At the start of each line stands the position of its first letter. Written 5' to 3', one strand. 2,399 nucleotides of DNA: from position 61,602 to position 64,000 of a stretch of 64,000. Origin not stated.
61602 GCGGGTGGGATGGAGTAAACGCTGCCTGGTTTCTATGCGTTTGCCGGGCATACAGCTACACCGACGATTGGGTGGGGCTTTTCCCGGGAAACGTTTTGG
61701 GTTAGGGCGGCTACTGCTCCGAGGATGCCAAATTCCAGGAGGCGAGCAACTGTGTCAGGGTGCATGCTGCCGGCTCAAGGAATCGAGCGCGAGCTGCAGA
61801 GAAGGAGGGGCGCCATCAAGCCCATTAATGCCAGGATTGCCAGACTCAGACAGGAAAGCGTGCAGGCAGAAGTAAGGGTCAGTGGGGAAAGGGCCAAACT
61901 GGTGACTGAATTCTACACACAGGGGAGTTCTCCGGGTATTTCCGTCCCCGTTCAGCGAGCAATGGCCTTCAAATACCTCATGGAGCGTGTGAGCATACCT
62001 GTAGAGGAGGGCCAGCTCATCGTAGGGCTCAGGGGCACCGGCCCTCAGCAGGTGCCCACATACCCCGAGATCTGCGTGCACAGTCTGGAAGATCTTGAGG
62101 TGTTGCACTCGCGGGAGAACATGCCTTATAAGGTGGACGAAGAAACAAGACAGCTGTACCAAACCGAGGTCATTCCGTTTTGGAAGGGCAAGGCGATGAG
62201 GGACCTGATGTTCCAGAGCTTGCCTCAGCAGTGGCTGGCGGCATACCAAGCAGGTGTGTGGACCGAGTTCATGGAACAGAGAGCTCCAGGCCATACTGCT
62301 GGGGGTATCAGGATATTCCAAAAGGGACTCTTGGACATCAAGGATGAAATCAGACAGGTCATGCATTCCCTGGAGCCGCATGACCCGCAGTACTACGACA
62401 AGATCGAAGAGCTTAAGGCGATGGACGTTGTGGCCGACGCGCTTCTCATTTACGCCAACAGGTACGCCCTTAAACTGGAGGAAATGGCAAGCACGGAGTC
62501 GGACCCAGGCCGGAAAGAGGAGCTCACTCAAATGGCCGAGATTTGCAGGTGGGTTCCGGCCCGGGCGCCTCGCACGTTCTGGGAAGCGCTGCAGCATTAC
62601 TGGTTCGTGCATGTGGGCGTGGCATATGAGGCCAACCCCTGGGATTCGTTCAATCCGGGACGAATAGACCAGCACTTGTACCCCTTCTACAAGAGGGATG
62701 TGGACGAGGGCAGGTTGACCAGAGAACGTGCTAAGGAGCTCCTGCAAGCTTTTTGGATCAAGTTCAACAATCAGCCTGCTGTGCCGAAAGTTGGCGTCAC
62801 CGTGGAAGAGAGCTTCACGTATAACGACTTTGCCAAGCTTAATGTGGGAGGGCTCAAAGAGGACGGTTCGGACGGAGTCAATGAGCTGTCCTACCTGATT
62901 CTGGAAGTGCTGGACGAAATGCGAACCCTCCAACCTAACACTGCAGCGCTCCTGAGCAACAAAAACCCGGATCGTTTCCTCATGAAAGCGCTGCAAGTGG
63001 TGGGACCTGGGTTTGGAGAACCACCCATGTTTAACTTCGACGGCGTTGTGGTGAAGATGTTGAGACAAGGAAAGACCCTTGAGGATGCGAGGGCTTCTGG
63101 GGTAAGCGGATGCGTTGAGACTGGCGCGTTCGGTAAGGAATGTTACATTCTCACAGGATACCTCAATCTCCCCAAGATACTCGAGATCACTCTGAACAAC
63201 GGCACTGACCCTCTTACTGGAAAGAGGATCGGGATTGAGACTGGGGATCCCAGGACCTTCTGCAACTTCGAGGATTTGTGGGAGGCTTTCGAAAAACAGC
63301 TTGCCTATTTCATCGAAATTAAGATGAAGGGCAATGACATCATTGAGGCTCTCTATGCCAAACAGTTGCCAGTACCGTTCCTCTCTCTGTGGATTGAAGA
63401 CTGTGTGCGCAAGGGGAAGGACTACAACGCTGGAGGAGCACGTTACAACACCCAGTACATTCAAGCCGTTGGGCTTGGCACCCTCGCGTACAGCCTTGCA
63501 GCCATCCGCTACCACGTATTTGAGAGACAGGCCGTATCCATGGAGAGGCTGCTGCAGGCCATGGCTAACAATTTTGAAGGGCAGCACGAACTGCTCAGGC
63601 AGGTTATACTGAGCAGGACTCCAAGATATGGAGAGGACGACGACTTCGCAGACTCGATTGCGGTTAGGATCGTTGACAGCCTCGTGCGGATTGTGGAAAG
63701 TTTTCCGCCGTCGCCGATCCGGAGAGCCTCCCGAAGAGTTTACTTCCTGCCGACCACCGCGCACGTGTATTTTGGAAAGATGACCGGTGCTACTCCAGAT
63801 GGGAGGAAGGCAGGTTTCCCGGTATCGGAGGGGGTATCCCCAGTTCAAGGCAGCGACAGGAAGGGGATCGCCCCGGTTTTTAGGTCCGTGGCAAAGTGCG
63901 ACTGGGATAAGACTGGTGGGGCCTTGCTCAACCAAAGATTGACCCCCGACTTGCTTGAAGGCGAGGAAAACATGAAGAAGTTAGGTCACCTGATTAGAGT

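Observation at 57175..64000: Sigma-54-controlled SSS transporter, M24 prolidase and PFL2-type glycyl radical enzyme: candidate hydroxyproline-dipeptide dehydratase locus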

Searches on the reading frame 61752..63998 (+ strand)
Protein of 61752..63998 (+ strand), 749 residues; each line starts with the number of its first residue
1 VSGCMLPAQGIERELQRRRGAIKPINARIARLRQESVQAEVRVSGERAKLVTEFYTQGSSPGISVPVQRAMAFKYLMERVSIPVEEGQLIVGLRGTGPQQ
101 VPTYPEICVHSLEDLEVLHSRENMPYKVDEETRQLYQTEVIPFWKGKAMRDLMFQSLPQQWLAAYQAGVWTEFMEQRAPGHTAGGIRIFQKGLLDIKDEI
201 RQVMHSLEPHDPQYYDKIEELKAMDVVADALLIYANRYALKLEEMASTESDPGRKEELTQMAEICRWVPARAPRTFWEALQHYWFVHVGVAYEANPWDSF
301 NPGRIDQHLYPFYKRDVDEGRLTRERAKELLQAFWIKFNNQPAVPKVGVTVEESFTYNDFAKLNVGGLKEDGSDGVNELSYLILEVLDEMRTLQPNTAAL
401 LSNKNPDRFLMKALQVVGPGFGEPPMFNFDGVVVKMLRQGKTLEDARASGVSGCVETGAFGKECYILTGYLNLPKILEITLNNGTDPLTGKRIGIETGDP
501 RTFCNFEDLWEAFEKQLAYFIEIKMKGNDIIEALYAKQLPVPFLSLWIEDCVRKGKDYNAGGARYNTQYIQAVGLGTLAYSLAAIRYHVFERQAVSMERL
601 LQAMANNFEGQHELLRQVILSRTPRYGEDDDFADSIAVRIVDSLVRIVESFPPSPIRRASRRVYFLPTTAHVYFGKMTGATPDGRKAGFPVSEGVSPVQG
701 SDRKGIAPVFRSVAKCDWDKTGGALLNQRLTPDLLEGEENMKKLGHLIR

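Call 6: search_protein_families(library=pfam, proteins=[window:61752-63998:+])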
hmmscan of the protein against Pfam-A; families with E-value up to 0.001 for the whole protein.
window:61752-63998:+ (749 aa): 2 families
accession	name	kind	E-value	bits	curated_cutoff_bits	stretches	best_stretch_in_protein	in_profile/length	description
PF02901.20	PFL-like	-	4.4e-213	710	24.3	1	27-675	3-647/647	Pyruvate formate lyase-like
PF01228.26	Gly_radical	-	8.5e-09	36.3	22.2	1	691-749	1-62/106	Glycine radical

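Call 7: search_protein_families(library=ncbifam, proteins=[window:61752-63998:+])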
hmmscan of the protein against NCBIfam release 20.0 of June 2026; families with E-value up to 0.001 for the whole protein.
window:61752-63998:+ (749 aa): 9 families
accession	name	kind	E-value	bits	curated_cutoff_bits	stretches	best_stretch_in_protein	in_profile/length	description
NF043068.1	glycl_HYPD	equivalog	0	1011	1100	1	27-749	2-721/784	trans-4-hydroxy-L-proline dehydratase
TIGR01774.1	PFL2-3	subfamily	5.1e-160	534.3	678.2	1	27-748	4-721/786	formate C-acetyltransferase/glycerol dehydratase family glycyl radical enzyme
NF048011.1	SfplDhtHpsGDes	equivalog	6.9e-133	444.7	1000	1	24-749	21-758/821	(2S)-3-sulfopropanediol dehydratase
TIGR04394.1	choline_CutC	equivalog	6.5e-123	411.9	1050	1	27-749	3-725/789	choline trimethylamine-lyase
NF048009.1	SfplDhtHpfGKleb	equivalog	9.2e-117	391.2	1000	1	27-744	26-756/824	(2S)-3-sulfopropanediol dehydratase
NF007437.0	PRK09983.1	equivalog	1.5e-109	367.3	1109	1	26-748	2-701/765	formate C-acetyltransferase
NF033718.1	indole_decarb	equivalog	1.6e-93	314.5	1100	1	130-749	160-805/868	indoleacetate decarboxylase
NF033715.1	glycyl_HPDL_Lrg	equivalog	1.4e-74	251.5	1150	2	217-608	268-678/901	4-hydroxyphenylacetate decarboxylase large subunit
TIGR01255.1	pyr_form_ly_1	equivalog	7.8e-27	94.1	994.2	1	277-739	237-663/744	formate C-acetyltransferase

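Call 8: search_solved_structures(query=window:61752-63998:+, show_alignments=1, max_evalue=1e-50)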
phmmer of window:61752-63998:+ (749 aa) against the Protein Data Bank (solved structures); distinct sequences matched with E-value up to 1e-50: 31.
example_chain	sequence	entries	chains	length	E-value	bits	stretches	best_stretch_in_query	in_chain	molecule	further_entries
6vxc_A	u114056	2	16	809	5.5e-254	848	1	27-749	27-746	Trans-4-hydroxy-L-proline dehydratase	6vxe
9f3w_A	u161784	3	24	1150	1.7e-120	406.7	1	25-739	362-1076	Choline trimethylamine-lyase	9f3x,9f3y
1r8w_A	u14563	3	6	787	1.5e-117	396.9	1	28-749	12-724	glycerol dehydratase | B12-independent glycerol dehydratase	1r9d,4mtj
8id1_A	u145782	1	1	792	1.9e-114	386.6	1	27-736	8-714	Formate C-acetyltransferase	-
2f3o_A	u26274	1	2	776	5.6e-111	375.2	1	36-738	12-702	pyruvate formate-lyase 2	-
5fay_A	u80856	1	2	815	2.5e-107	363.1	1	30-744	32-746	Choline trimethylamine-lyase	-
9r0v_A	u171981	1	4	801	4.2e-107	362.4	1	30-744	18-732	Choline trimethylamine-lyase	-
6vue_A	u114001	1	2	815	4.4e-107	362.3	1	30-744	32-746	Choline trimethylamine-lyase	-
5faw_A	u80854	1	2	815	4.5e-107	362.3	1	30-744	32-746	Choline trimethylamine-lyase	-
9ht9_A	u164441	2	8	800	4.5e-107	362.3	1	30-744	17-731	Choline trimethylamine-lyase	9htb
5fau_A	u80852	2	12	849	4.9e-107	362.2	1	29-744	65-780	Choline trimethylamine-lyase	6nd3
8iof_A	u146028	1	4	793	5.9e-107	361.9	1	29-744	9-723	Benzylsuccinate synthase alpha subunit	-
5fav_A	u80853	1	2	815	1.1e-106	361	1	30-744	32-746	Choline trimethylamine-lyase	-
5i2a_A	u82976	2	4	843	2.1e-106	360.1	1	28-608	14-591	Diol-dehydratase | Diol dehydratase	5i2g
5kdp_A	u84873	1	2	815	2.9e-106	359.6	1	30-744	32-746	Choline trimethylamine-lyase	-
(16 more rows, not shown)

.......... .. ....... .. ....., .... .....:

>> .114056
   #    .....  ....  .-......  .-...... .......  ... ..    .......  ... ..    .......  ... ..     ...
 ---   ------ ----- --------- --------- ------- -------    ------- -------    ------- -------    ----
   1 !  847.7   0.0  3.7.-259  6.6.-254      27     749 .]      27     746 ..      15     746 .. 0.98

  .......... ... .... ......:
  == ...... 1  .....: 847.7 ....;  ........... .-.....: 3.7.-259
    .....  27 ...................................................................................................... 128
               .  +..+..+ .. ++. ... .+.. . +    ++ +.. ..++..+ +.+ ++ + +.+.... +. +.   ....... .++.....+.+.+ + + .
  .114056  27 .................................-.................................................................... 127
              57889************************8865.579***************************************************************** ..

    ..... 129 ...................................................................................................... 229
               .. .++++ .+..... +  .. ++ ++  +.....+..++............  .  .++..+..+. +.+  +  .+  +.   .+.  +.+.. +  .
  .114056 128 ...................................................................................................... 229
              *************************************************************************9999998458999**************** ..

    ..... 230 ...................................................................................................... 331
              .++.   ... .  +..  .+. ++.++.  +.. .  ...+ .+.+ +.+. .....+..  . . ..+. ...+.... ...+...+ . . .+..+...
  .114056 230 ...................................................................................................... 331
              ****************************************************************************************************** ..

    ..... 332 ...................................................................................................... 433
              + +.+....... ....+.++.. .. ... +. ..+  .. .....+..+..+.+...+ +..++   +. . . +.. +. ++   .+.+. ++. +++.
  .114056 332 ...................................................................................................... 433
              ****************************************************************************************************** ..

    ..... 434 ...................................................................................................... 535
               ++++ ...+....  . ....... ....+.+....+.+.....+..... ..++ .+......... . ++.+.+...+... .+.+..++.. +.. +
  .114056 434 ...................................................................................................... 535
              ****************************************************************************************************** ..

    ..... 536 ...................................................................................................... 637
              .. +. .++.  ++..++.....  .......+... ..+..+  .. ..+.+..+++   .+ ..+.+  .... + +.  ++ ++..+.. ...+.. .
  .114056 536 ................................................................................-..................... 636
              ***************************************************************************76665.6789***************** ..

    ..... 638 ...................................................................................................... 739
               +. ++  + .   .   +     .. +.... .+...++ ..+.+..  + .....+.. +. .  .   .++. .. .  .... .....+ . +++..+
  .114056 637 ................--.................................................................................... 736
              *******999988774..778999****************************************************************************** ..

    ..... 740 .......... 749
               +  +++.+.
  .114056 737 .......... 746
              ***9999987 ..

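Call 13: find_homologous_proteins(query=window:61752-63998:+, max_evalue=1e-100)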
Query window:61752-63998:+ (749 aa): 8000 proteins with E <= 1e-100 among 8000 candidates; the best 120 are listed.
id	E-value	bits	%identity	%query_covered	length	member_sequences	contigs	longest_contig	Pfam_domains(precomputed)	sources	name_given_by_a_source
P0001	0.0e+0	1721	100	99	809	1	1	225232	PF02901.21,PF01228.27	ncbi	ncbi:MAG: trans-4-hydroxy-L-proline dehydratase [Bacillota bacterium]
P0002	0.0e+0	1492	85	99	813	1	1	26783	PF02901.21,PF01228.27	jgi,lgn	-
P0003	0.0e+0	1452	81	99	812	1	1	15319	PF02901.21,PF01228.27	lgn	-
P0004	0.0e+0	1385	78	99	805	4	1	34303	PF02901.21,PF01228.27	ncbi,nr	ncbi:glycyl radical protein [Candidatus Bipolaricaulota bacterium]|nr:glycyl radical protein [Candid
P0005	0.0e+0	1385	75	100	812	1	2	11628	PF02901.21,PF01228.27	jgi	-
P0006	0.0e+0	1384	78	99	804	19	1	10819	PF02901.21,PF01228.27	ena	-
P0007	0.0e+0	1382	76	99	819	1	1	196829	PF02901.21,PF01228.27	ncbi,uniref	ncbi:trans-4-hydroxy-L-proline dehydratase [Thermoanaerobacterium sp. DL9XJH110]|uniref:trans-4-hydr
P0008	0.0e+0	1382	76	99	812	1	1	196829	PF02901.21,PF01228.27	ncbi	-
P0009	0.0e+0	1380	78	99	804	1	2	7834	PF02901.21,PF01228.27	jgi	jgi:formate C-acetyltransferase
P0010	0.0e+0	1379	77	99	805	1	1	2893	PF02901.21,PF01228.27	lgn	-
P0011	0.0e+0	1379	76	99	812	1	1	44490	PF02901.21,PF01228.27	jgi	jgi:formate C-acetyltransferase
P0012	0.0e+0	1378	75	100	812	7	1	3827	PF02901.21,PF01228.27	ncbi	-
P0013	0.0e+0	1378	78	99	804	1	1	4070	PF02901.21,PF01228.27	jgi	jgi:formate C-acetyltransferase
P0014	0.0e+0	1378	77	99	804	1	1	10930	PF02901.21,PF01228.27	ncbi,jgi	jgi:formate C-acetyltransferase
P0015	0.0e+0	1378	77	99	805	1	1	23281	PF02901.21,PF01228.27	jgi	-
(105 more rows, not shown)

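Call 14: find_encoding_contigs(protein=P0001, flank=10000, max_places=3)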
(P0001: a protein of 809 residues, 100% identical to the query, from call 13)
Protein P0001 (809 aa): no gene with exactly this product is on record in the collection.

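Call 16: find_encoding_contigs(protein=P0002, flank=10000, max_places=3)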
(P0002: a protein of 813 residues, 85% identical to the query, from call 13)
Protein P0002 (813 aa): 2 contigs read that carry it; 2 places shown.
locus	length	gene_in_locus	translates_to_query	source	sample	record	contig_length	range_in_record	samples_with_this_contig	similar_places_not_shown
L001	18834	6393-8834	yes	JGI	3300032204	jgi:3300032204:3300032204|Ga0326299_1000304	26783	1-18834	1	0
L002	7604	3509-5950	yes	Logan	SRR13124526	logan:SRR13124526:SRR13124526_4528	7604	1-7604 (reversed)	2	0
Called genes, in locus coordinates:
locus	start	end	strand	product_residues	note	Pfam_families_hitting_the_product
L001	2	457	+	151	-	?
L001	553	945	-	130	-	-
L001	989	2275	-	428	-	PF02335:Cytochrom_C552, PF14522:Cytochrome_C7 (faint)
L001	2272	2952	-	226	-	PF03460:NIR_SIR_ferr, PF01077:NIR_SIR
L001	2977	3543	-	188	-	PF03264:Cytochrom_NNT (weak)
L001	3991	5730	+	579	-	PF13188:PAS_8 (faint), PF01078:Mg_chelatase (faint), PF00158:Sigma54_activat, PF14532:Sigma54_activ_2, PF07728:AAA_5 (weak), PF25601:AAA_lid_14, PF02954:HTH_8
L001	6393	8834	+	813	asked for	PF02901:PFL-like, PF01228:Gly_radical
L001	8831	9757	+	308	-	PF13353:Fer4_12, PF04055:Radical_SAM, PF13746:Fer4_18 (weak), PF14697:Fer4_21 (weak), PF00037:Fer4 (weak), PF12838:Fer4_7, PF13187:Fer4_9, PF00037:Fer4, +5 more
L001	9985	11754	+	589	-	PF13185:GAF_2 (weak), PF00989:PAS, PF13188:PAS_8, PF00158:Sigma54_activat, PF14532:Sigma54_activ_2, PF07728:AAA_5 (weak), PF25601:AAA_lid_14, PF02954:HTH_8 (weak), +3 more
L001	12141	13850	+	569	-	PF00496:SBP_bac_5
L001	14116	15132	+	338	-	PF19300:BPD_transp_1_N, PF00528:BPD_transp_1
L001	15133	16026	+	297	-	PF12911:OppC_N, PF00528:BPD_transp_1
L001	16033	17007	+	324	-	PF00005:ABC_tran, PF13304:AAA_21 (faint), PF13401:AAA_22 (faint), PF08352:oligo_HPY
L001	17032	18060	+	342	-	PF00005:ABC_tran, PF02463:SMC_N (weak), PF13304:AAA_21 (faint), PF08352:oligo_HPY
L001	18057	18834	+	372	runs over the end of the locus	PF01321:Creatinase_N, PF00557:Peptidase_M24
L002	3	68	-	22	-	?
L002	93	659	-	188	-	PF03264:Cytochrom_NNT (weak)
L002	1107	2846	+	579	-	PF13188:PAS_8 (faint), PF01078:Mg_chelatase (faint), PF00158:Sigma54_activat, PF14532:Sigma54_activ_2, PF07728:AAA_5 (weak), PF25601:AAA_lid_14, PF02954:HTH_8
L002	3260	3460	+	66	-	-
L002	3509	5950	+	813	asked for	PF02901:PFL-like, PF01228:Gly_radical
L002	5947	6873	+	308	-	PF13353:Fer4_12, PF04055:Radical_SAM, PF13746:Fer4_18 (weak), PF14697:Fer4_21 (weak), PF00037:Fer4 (weak), PF12838:Fer4_7, PF13187:Fer4_9, PF00037:Fer4, +5 more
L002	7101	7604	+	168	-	?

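Call 17: find_related_loci(query=P0001, collection=genome_contigs, flank=10000)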
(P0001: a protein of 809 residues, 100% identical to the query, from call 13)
Query P0001 (809 aa) in genome_contigs; peptide patterns used: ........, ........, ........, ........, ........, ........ (x = any residue, [..] = any of these).
600 stretches matched a pattern (row limit reached: there are more); 571 encode a relative of the query (tblastn E <= 1e-3); the best 80 are kept; 80 distinct loci.
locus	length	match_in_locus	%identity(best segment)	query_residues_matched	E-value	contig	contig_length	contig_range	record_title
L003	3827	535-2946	76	6-809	0e+0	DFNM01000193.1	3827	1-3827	MAG TPA_asm: Firmicutes bacterium UBA3567 UBA3567_contig_3610, whole genome shotgun sequence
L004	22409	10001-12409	79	6-808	0e+0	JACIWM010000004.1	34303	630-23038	MAG: Candidatus Bipolaricaulota bacterium isolate MAG-26 Bipolaricaulaceae_A3_bin16_Scaffold_4, whole genome shotgun seq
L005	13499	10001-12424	75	2-809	0e+0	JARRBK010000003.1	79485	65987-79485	MAG: Tepidanaerobacteraceae bacterium isolate DJKA105_NP-J24_bin.10 scaffold_50, whole genome shotgun sequence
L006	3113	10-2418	78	6-808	0e+0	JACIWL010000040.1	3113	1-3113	MAG: Candidatus Bipolaricaulota bacterium isolate MAG-25 Bipolaricaulaceae_A3_bin15_Scaffold_40, whole genome shotgun se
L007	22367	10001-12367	79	20-808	0e+0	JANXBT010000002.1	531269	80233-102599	MAG: Candidatus Bipolaricaulota bacterium isolate SKYB41 NODE_2_length_531269_cov_43.854107, whole genome shotgun sequen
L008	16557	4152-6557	77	7-808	0e+0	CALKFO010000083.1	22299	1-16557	MAG: Candidatus Bipolaricaulota bacterium isolate S1_Bin_MAXBIN__002_1 genome assembly, contig: c_000000214783, whole ge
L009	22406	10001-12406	76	7-807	0e+0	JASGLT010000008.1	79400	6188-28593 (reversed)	MAG: Thermococcaceae archaeon isolate DJKA121_NP-J24_bin.11 scaffold_40, whole genome shotgun sequence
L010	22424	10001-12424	74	2-809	0e+0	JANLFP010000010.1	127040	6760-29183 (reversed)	MAG: Tepidanaerobacteraceae bacterium isolate A05DMB13 NODE_10_length_127040_cov_6.649100, whole genome shotgun sequence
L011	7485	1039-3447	76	5-806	0e+0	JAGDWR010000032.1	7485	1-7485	MAG: Candidatus Methanodesulfokora sp. isolate KUA_Bin04 NODE_1920_length_7485_cov_33.632705, whole genome shotgun seque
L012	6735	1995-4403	75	7-809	0e+0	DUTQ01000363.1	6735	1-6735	MAG TPA_asm: Thermoanaerobacterales bacterium isolate AS05jafATM_97 77518_AS05, whole genome shotgun sequence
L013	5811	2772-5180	75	6-807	0e+0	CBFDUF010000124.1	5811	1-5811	MAG TPA_asm: uncultured Thermococci archaeon isolate SRR6823439_binner13_Refined_15 genome assembly, contig: ERZ534240.1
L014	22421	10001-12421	75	2-809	0e+0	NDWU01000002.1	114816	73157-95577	MAG: Candidatus Terraquivivens tikiterensis isolate NZ13-MG1 contig_220_1, whole genome shotgun sequence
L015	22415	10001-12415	74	4-809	0e+0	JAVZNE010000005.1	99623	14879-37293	MAG: Candidatus Bathyarchaeia archaeon isolate DRTY-6_201912_bins_43 DRTY-6_201912_bins_43_scaffold_5, whole genome shot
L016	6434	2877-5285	71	7-809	0e+0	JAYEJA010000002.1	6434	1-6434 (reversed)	MAG: Actinomycetota bacterium isolate MAG176 MAG176_2, whole genome shotgun sequence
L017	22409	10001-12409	70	3-809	0e+0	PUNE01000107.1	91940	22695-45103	MAG: Halobacteroidaceae bacterium isolate B1Sed10_204 B1-Sed10-C69, whole genome shotgun sequence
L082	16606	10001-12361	56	21-809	0e+0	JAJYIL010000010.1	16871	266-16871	MAG: Bacteroidetes bacterium isolate DBS2-1.bin11 NODE_6121_length_16871_cov_0.985189, whole genome shotgun sequence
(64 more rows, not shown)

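Call 24: list_cluster_members(proteins=[P0001])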
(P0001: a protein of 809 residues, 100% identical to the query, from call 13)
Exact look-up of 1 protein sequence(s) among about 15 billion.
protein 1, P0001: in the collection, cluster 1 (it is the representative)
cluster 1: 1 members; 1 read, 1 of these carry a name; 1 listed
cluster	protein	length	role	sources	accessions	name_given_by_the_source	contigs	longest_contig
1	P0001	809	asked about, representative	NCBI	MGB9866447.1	MAG: trans-4-hydroxy-L-proline dehydratase [Bacillota bacterium]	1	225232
